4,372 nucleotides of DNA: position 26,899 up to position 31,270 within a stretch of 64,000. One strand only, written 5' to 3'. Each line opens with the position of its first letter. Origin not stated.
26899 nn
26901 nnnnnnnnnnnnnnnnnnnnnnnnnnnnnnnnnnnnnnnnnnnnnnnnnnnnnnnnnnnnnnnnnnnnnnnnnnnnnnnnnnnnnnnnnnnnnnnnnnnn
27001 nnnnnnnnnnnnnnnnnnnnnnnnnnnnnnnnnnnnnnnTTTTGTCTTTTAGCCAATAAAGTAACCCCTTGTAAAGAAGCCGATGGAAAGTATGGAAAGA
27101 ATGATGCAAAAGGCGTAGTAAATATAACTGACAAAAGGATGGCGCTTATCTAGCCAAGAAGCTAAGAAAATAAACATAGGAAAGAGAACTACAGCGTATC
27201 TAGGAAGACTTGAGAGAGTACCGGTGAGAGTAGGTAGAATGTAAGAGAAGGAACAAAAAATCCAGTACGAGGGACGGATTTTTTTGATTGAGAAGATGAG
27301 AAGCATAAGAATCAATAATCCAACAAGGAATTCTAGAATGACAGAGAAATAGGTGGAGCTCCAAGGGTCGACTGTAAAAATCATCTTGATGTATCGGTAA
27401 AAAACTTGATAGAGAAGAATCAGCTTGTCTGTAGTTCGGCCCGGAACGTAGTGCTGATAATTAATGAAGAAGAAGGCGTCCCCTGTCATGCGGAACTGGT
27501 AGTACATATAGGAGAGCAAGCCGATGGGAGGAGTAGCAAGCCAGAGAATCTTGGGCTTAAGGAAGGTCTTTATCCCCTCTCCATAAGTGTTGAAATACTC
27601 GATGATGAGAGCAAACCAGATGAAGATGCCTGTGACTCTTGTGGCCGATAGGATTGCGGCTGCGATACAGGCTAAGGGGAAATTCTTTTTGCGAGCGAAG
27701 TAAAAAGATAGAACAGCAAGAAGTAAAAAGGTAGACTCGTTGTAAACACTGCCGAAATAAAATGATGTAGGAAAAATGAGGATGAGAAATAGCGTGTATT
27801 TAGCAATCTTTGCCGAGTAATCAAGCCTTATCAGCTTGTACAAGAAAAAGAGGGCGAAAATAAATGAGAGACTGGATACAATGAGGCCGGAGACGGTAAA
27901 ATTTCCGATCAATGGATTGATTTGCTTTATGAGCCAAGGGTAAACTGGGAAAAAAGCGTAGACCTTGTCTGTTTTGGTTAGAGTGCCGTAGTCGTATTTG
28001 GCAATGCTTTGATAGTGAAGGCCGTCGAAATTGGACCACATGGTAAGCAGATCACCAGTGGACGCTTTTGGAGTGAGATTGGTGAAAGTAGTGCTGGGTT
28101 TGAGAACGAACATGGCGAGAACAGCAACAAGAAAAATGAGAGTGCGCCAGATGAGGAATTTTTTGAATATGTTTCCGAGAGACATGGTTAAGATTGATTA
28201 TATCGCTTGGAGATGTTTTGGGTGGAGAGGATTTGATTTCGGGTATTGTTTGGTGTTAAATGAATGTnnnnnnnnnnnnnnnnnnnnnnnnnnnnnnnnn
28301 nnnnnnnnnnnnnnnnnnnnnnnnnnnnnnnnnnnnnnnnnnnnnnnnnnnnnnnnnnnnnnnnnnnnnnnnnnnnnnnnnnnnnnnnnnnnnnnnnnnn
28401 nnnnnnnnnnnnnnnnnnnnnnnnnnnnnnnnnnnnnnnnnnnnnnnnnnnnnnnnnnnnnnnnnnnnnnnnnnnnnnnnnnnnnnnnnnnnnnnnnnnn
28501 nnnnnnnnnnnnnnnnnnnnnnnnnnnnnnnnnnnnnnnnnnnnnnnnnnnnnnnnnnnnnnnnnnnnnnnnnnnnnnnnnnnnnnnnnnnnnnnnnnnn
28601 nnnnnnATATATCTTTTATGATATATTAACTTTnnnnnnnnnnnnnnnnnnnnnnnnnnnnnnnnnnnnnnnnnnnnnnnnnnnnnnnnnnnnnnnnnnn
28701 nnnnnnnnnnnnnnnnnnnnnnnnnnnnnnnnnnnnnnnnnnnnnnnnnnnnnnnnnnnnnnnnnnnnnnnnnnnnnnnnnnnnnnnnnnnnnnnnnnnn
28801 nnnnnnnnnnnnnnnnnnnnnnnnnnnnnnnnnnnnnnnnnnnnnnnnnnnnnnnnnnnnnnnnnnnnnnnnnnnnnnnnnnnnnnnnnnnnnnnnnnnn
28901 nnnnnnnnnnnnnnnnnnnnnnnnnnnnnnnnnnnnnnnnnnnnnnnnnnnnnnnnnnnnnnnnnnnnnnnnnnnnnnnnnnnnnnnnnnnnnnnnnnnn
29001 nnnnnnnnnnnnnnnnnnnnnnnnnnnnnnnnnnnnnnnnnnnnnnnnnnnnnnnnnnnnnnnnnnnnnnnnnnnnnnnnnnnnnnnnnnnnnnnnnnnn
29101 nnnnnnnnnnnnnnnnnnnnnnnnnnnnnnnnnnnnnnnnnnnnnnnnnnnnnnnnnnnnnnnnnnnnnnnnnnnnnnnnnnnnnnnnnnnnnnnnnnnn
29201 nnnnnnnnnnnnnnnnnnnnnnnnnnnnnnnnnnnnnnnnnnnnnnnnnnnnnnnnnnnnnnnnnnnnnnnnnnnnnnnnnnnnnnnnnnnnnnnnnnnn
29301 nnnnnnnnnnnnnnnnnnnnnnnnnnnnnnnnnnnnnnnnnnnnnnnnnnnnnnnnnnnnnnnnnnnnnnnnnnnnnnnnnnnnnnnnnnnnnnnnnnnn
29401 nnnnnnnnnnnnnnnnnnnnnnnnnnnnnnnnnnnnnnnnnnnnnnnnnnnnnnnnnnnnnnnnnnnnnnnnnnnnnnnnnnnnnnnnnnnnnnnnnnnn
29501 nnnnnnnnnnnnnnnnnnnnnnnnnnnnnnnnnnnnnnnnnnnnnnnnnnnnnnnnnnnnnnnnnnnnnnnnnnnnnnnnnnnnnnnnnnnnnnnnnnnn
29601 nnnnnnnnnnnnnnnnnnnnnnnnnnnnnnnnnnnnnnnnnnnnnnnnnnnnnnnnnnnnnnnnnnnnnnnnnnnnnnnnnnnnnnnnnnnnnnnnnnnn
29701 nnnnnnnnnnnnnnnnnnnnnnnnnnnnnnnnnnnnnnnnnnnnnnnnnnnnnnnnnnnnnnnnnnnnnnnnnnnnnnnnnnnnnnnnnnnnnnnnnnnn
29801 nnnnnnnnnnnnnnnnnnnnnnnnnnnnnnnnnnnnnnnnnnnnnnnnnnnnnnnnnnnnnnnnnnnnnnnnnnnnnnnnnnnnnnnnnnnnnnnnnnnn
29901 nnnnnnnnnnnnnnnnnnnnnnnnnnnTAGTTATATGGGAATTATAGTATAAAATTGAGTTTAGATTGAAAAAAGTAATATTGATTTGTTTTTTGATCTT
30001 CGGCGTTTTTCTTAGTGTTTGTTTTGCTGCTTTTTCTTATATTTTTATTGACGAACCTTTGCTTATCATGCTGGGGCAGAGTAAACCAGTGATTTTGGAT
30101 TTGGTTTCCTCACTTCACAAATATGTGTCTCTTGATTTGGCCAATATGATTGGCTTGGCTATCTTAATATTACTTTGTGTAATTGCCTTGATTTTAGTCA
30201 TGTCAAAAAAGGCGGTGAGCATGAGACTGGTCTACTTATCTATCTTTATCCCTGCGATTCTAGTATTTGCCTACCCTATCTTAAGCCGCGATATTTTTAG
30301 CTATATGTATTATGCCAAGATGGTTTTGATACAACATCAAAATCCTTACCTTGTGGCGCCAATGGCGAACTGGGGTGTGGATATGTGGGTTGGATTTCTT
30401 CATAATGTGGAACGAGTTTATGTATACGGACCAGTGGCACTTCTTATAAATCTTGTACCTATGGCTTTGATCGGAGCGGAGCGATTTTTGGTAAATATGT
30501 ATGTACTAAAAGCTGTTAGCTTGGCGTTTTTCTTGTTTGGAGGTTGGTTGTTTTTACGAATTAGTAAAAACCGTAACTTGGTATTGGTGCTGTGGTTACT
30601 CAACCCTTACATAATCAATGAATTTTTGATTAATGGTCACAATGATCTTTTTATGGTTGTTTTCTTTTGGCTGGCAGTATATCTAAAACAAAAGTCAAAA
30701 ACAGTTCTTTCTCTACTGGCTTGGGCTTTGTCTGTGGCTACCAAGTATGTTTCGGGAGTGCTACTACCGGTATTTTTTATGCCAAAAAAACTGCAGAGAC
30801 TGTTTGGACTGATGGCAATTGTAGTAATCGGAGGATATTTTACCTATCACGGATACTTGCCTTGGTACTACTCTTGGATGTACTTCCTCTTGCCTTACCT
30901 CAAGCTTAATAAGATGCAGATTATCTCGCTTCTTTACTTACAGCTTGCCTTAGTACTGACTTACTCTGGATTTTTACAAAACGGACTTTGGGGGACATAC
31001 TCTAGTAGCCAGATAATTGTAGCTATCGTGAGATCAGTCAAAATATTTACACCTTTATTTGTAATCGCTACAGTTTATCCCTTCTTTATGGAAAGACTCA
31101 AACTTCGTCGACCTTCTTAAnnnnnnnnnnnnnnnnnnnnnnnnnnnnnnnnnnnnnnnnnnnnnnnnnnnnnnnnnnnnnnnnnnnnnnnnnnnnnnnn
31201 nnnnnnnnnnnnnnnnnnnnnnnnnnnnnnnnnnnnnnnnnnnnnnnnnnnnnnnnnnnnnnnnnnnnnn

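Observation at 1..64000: Hyper-dense extracytoplasmic glycosylation island: ~21 GT-C-like polytopic enzymes in 64 kb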

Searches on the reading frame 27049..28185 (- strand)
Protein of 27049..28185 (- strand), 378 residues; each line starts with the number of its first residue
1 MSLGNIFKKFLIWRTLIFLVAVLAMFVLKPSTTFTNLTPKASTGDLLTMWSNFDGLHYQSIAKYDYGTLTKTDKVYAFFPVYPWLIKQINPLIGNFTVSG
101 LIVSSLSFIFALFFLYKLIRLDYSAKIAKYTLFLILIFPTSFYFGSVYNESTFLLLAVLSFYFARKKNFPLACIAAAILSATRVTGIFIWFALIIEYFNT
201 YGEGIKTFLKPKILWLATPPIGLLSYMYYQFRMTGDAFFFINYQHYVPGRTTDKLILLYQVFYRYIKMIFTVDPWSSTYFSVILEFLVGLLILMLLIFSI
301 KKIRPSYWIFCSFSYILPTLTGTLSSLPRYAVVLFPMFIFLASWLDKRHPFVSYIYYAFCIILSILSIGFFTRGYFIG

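Call 6: search_protein_families(library=pfam, max_evalue=0.01, proteins=[window:27049-28185:-])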
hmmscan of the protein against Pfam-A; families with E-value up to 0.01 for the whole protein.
window:27049-28185:- (378 aa): 1 family
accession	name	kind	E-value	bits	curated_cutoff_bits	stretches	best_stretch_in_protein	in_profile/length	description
PF13231.12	PMT_2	-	4.2e-05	24.3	26.1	1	80-216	4-145/160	Dolichyl-phosphate-mannose-protein mannosyltransferase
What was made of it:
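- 27049..28185 (-): o23: probable GT-C, just under the PMT_2 threshold. PMT_2 at 24.3 bits against 26.1, E 4e-5 (call 6).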

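Call 16: search_protein_families(library=pfam, max_evalue=10, proteins=[window:27049-28185:-])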
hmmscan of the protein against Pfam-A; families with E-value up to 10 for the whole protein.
window:27049-28185:- (378 aa): 1 family
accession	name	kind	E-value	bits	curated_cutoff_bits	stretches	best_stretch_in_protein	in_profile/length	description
PF13231.12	PMT_2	-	4.2e-05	24.3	26.1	1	80-216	4-145/160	Dolichyl-phosphate-mannose-protein mannosyltransferase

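Call 17: search_protein_families(library=ncbifam, max_evalue=1, proteins=[window:27049-28185:-])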
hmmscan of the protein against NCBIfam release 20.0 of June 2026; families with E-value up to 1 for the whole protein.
window:27049-28185:- (378 aa): 1 family
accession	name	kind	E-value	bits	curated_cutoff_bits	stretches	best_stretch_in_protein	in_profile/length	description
NF046093.1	AZOBR_p60025_fam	subfamily_domain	0.0014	17.9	150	1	81-198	96-212/232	AZOBR_p60025 family cell surface glycopolymer formation protein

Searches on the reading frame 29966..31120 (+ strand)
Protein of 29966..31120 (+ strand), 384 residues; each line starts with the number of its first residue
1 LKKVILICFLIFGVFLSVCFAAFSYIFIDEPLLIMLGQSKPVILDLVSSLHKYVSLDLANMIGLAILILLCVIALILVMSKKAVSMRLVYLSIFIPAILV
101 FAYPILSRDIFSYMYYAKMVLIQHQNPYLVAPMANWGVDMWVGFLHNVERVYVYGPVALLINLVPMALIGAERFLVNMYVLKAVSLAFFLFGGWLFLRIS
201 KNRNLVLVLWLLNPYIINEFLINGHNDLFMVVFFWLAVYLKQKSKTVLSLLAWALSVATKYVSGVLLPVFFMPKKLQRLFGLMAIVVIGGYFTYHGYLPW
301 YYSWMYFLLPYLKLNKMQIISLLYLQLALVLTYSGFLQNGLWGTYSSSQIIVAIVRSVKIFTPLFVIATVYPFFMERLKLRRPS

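Call 6: search_protein_families(library=pfam, max_evalue=0.01, proteins=[window:29966-31120:+])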
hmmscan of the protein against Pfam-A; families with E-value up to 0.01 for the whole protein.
window:29966-31120:+ (384 aa): 0 families

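Call 16: search_protein_families(library=pfam, max_evalue=10, proteins=[window:29966-31120:+])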
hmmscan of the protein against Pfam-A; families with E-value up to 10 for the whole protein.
window:29966-31120:+ (384 aa): 0 families

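Call 17: search_protein_families(library=ncbifam, max_evalue=1, proteins=[window:29966-31120:+])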
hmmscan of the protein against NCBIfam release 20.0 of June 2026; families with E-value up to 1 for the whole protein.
window:29966-31120:+ (384 aa): 1 family
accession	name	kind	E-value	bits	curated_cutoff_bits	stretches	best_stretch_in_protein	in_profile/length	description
TIGR03459.1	crt_membr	equivalog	1.3e-08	34.2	439.4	1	62-269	52-261/470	alpha-(1->6)-mannopyranosyltransferase A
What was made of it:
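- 29966..31120 (+): o26: GT-C, MptA/B-type mannosyltransferase family. TIGR03459, E 1e-8 (call 17).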
